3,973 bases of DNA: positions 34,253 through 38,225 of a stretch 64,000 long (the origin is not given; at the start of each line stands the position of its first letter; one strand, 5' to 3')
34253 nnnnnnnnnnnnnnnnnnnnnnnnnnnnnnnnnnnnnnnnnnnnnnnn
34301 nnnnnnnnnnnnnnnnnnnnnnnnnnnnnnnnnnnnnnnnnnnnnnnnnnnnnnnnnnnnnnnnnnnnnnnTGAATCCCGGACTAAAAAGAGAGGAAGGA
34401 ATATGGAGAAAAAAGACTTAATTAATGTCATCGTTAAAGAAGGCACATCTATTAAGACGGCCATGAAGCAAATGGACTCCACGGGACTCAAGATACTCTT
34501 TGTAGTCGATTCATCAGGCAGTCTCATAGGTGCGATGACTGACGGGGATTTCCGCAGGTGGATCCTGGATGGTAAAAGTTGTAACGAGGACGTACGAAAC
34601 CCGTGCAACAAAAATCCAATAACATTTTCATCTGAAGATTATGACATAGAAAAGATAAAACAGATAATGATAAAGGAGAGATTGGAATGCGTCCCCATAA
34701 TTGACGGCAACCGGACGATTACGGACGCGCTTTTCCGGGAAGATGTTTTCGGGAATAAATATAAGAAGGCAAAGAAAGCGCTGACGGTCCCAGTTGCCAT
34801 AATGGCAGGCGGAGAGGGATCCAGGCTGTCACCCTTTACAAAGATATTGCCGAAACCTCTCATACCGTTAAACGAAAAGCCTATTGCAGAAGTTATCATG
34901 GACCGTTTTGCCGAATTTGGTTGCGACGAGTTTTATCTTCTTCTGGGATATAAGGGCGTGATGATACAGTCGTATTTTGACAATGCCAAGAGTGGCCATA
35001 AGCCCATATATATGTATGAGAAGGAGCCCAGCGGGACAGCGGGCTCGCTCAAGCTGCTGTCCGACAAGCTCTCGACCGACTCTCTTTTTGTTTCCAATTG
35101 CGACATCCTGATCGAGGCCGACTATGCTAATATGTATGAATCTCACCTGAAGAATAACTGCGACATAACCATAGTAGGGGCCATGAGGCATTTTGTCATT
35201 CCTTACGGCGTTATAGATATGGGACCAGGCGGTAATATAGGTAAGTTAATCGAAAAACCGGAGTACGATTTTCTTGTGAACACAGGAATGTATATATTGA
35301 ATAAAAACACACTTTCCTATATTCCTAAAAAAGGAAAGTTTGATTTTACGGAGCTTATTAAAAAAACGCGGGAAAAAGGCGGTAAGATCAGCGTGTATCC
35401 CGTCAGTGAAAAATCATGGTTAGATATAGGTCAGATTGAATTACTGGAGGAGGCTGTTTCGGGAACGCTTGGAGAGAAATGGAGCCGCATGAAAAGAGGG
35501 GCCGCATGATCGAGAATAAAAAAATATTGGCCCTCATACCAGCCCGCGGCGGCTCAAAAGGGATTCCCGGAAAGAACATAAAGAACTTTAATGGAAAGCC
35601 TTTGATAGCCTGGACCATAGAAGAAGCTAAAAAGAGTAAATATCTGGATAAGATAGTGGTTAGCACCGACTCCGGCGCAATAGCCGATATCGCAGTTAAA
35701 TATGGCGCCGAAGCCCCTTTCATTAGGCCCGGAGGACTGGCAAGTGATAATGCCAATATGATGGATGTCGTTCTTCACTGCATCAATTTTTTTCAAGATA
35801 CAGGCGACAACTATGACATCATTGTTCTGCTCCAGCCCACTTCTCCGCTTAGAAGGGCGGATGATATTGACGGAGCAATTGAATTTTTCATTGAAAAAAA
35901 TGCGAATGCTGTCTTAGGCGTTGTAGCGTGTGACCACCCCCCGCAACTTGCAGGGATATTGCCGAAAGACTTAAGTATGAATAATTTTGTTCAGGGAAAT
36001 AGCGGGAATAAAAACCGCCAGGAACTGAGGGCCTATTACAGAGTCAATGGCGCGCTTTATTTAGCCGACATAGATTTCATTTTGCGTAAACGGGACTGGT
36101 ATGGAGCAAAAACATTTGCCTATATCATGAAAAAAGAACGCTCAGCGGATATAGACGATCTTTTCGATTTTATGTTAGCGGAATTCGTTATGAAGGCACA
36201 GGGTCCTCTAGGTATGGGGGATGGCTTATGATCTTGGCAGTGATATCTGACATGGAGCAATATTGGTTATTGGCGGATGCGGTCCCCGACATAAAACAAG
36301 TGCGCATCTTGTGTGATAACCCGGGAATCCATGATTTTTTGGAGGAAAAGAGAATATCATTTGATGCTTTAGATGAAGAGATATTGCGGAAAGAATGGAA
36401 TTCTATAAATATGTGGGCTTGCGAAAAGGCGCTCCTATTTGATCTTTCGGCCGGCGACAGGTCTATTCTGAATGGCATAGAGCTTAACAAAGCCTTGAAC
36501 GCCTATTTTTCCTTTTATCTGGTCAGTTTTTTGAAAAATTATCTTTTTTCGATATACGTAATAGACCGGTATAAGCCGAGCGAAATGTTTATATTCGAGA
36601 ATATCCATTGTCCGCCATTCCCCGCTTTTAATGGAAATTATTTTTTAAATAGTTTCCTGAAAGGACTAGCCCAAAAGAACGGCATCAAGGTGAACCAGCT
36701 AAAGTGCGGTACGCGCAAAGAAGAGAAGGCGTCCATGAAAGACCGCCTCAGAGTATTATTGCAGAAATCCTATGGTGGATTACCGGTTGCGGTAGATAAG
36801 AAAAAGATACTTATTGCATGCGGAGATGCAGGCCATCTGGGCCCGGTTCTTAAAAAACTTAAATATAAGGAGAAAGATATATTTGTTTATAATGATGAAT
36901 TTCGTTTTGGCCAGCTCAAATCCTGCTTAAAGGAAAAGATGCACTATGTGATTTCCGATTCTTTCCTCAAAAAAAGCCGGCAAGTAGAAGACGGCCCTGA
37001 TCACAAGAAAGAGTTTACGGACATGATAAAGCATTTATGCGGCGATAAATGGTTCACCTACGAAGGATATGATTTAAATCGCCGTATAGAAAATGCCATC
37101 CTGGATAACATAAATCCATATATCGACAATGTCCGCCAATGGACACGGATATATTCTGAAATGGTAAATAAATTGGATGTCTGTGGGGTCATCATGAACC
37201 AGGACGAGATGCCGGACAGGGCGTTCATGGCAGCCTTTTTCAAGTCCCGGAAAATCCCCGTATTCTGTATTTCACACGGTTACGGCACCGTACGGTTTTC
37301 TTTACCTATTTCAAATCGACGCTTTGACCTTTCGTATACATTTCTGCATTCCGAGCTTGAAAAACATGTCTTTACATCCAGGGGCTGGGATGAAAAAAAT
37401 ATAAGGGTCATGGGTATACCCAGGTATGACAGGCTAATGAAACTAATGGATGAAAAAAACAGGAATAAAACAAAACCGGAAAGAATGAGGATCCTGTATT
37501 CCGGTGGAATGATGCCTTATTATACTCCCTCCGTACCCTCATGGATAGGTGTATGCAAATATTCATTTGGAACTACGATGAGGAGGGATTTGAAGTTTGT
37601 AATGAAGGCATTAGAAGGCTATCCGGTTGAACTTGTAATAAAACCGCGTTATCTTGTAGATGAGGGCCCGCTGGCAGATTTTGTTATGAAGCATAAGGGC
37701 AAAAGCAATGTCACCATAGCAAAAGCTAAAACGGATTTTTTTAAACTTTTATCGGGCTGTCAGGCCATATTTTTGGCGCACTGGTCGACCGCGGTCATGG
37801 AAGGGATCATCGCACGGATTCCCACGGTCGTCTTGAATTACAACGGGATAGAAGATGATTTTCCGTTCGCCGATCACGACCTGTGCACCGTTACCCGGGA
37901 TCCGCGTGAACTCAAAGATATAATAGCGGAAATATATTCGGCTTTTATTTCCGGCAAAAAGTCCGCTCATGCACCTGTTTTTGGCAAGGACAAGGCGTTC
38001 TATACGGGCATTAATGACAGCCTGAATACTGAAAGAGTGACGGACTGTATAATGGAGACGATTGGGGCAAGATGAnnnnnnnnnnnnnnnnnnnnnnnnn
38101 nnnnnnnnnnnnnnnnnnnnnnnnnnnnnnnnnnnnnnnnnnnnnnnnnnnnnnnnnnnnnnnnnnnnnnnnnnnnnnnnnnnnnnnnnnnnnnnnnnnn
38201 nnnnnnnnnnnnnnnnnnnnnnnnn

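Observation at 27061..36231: Complete legionaminic/pseudaminic-type nonulosonic acid pathway with an acetamidino-forming module and a fused HisF-HisH protein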

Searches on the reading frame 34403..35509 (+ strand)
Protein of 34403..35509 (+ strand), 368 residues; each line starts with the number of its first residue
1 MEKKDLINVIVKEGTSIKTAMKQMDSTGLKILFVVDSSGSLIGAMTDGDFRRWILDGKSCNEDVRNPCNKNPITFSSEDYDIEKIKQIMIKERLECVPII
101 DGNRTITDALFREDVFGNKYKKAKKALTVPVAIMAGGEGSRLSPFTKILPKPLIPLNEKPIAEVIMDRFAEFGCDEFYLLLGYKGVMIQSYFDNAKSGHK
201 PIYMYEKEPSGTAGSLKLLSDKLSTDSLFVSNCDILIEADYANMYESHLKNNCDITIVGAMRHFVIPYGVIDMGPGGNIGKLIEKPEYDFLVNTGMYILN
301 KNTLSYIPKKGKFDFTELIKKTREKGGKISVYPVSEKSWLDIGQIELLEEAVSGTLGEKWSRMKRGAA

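Call 3: search_protein_families(library=pfam, proteins=[window:34403-35509:+])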
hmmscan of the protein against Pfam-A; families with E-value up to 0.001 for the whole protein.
window:34403-35509:+ (368 aa): 3 families
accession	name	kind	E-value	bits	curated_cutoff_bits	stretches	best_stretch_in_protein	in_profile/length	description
PF00483.29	NTP_transferase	-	2.7e-33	116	21.2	1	133-352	4-239/245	Nucleotidyl transferase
PF12804.13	NTP_transf_3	-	1.8e-10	41.7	27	1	132-259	2-122/160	MobA-like NTP transferase domain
PF00571.33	CBS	-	2.2e-10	41.1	24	1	9-55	10-56/57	CBS domain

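Call 4: search_protein_families(library=ncbifam, proteins=[window:34403-35509:+])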
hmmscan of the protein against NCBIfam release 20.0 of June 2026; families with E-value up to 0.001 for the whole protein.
window:34403-35509:+ (368 aa): 30 families (the best 25 are shown)
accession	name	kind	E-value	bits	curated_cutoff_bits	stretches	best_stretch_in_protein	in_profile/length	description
TIGR03992.1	Arch_glmU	subfamily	3.3e-32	111.8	292.1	1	132-344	4-216/393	bifunctional sugar-1-phosphate nucleotidylyltransferase/acetyltransferase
NF052502.1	man1P_GTase_Rv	exception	2.9e-26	92.2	440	1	132-346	4-221/352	mannose-1-phosphate guanylyltransferase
NF049965.1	GlMnHpPGnyltfHddC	equivalog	3e-22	79.3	300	1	132-324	4-192/221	D-glycero-D-manno-heptose 1-phosphate guanosyltransferase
NF041313.1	UDPGP_AglF_Halo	equivalog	9.6e-21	74.3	400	1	133-303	5-178/234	UTP--glucose-1-phosphate uridylyltransferase AglF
TIGR01208.1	rmlA_long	equivalog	5e-20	71.7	320.25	1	133-354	4-233/353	glucose-1-phosphate thymidylyltransferase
NF041173.1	Sug_nt_acttase_Thmprot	equivalog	1e-19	70.8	600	1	131-344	3-216/405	bifunctional sugar-1-phosphate nucleotidylyltransferase/acetyltransferase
TIGR02623.1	G1P_cyt_trans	equivalog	2.4e-17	63.3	300.25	1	131-195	3-67/255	glucose-1-phosphate cytidylyltransferase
NF045761.1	NAMPUrTaseMurU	equivalog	2.1e-15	57.2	250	1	132-351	4-223/226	N-acetylmuramate alpha-1-phosphate uridylyltransferase MurU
NF008581.0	PRK11543.1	equivalog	4.2e-14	52.3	481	1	1-116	203-316/321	arabinose-5-phosphate isomerase GutQ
TIGR02091.1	glgC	equivalog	8.9e-13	48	424.9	1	132-348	4-252/364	glucose-1-phosphate adenylyltransferase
TIGR00393.1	kpsF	subfamily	5.9e-12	45.7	203.7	1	3-107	163-264/268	KpsF/GutQ family sugar-phosphate isomerase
NF002772.0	PRK02862.1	equivalog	8.6e-11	41.2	537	0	221-291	112-184/429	glucose-1-phosphate adenylyltransferase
TIGR01099.1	galU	equivalog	9e-11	41.8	326.8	1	133-196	6-69/261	UTP--glucose-1-phosphate uridylyltransferase GalU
NF002023.0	PRK00844.1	subfamily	9.7e-09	34.5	458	1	131-287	9-182/408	glucose-1-phosphate adenylyltransferase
TIGR01173.1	glmU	equivalog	1.1e-08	34.4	366.85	1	131-330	3-210/452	bifunctional UDP-N-acetylglucosamine diphosphorylase/glucosamine-1-phosphate N-acetyltransferase GlmU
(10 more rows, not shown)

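Call 21: search_solved_structures(query=window:34403-35506:+, max_evalue=0.00001)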
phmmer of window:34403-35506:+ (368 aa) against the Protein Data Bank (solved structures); distinct sequences matched with E-value up to 0.00001: 36.
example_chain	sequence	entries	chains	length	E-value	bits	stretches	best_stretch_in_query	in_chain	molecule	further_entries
8x7s_B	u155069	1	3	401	1.6e-19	73.1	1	131-357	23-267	UTP--glucose-1-phosphate uridylyltransferase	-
6jq8_A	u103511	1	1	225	2.8e-19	72.3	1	131-315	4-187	Putative 6-deoxy-D-mannoheptose pathway protein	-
5xhw_A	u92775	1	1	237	3.2e-19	72.1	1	130-315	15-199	Putative 6-deoxy-D-mannoheptose pathway protein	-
7whr_B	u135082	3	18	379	3.9e-19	71.8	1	131-344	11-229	Nucleotidyl transferase family protein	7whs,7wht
7x8j_A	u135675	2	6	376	6.2e-19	71.2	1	131-344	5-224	Mannose-1-phosphate guanylyltransferase 1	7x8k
8yre_D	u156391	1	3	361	6.8e-19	71.1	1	132-344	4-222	Mannose-1-phosphate guanylyltransferase 1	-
7d72_K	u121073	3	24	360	3.3e-18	68.8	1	132-344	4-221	Mannose-1-phosphate guanyltransferase beta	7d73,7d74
5z09_A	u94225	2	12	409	2.2e-13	52.9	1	132-344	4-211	Dual sugar-1-phosphate nucleotidylyltransferase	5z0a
2ggo_A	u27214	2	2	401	1e-12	50.7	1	132-344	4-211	401aa long hypothetical glucose-1-phosphate thymidylyltransferase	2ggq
1tzf_A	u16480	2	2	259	2.6e-12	49.4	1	131-194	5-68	Glucose-1-phosphate cytidylyltransferase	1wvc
8hhd_A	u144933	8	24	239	8.5e-11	44.4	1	130-350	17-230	Nucleotidyl transferase | N-acetylmuramate alpha-1-phosphate uridylyltransferase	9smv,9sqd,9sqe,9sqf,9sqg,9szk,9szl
4y7t_A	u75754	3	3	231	1.9e-09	40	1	132-358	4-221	Nucleotidyl transferase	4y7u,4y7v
7d72_A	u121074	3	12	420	1.1e-07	34.2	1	133-305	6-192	Mannose-1-phosphate guanyltransferase alpha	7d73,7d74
1mp3_A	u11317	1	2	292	1.1e-07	34.2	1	132-352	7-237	GLUCOSE-1-PHOSPHATE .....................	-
7o2n_A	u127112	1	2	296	1.8e-07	33.5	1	132-210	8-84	Probable UTP--glucose-1-phosphate uridylyltransferase YngB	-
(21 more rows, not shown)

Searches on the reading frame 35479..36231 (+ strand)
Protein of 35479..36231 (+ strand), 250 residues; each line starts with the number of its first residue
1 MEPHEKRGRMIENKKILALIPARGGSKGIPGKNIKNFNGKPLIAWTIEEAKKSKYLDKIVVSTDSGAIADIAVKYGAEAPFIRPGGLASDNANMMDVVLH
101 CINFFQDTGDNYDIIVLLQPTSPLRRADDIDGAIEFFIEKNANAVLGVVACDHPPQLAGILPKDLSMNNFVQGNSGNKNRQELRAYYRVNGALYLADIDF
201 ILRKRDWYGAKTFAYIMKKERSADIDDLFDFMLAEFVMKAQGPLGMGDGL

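Call 3: search_protein_families(library=pfam, proteins=[window:35479-36231:+])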
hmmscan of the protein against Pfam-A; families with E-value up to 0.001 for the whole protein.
window:35479-36231:+ (250 aa): 1 family
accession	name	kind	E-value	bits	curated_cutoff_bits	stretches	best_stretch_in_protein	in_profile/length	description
PF02348.25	CTP_transf_3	-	2.4e-26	93.4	22.6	1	18-142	2-119/217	Cytidylyltransferase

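Call 4: search_protein_families(library=ncbifam, proteins=[window:35479-36231:+])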
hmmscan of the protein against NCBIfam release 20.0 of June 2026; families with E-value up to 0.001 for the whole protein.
window:35479-36231:+ (250 aa): 6 families
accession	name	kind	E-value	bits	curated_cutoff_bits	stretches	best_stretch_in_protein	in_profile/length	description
TIGR03584.1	PseF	equivalog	5e-52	176.7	205.7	1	17-238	1-220/222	pseudaminic acid cytidylyltransferase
NF003952.0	PRK05450.1-5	subfamily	1.8e-15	56.8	193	1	15-145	2-124/250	3-deoxy-manno-octulosonate cytidylyltransferase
NF003950.0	PRK05450.1-3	subfamily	7.3e-15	55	234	1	16-145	3-125/248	3-deoxy-manno-octulosonate cytidylyltransferase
NF009905.0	PRK13368.1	subfamily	1.5e-14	54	255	1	15-149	2-126/243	3-deoxy-manno-octulosonate cytidylyltransferase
NF003948.0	PRK05450.1-1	equivalog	1.6e-09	37.4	281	1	13-143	3-126/248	3-deoxy-manno-octulosonate cytidylyltransferase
TIGR00466.1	kdsB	equivalog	4.6e-09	36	155.2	1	18-138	5-117/241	3-deoxy-manno-octulosonate cytidylyltransferase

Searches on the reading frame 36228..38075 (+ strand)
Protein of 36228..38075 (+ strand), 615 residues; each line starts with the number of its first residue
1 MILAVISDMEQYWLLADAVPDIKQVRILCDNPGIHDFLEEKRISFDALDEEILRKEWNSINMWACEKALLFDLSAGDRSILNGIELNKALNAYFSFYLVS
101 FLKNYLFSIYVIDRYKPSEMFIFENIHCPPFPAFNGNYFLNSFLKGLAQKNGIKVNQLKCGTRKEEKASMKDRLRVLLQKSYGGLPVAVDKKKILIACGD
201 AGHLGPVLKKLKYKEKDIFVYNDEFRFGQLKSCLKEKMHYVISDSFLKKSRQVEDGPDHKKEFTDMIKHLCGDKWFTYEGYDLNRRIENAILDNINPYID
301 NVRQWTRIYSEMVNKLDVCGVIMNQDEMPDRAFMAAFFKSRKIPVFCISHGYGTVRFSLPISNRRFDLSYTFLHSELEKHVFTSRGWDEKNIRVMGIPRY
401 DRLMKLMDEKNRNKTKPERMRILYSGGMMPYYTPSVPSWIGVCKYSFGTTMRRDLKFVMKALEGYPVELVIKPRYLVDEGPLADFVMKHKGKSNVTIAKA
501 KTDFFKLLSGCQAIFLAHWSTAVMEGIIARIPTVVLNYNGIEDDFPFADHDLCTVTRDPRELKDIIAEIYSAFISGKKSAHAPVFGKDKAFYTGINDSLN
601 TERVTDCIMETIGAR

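Call 7: search_protein_families(library=pfam, proteins=[window:36228-38075:+], max_evalue=0.00001)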
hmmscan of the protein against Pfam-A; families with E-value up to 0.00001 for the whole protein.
window:36228-38075:+ (615 aa): 0 families

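Call 69: search_protein_families(library=pfam, proteins=[window:36228-38075:+], max_evalue=0.5)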
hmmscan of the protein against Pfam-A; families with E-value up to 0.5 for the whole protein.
window:36228-38075:+ (615 aa): 1 family
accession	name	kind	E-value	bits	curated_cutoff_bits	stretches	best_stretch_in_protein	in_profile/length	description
PF16903.12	Capsid_N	-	0.021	14.8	24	0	275-317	69-111/207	Major capsid protein N-terminus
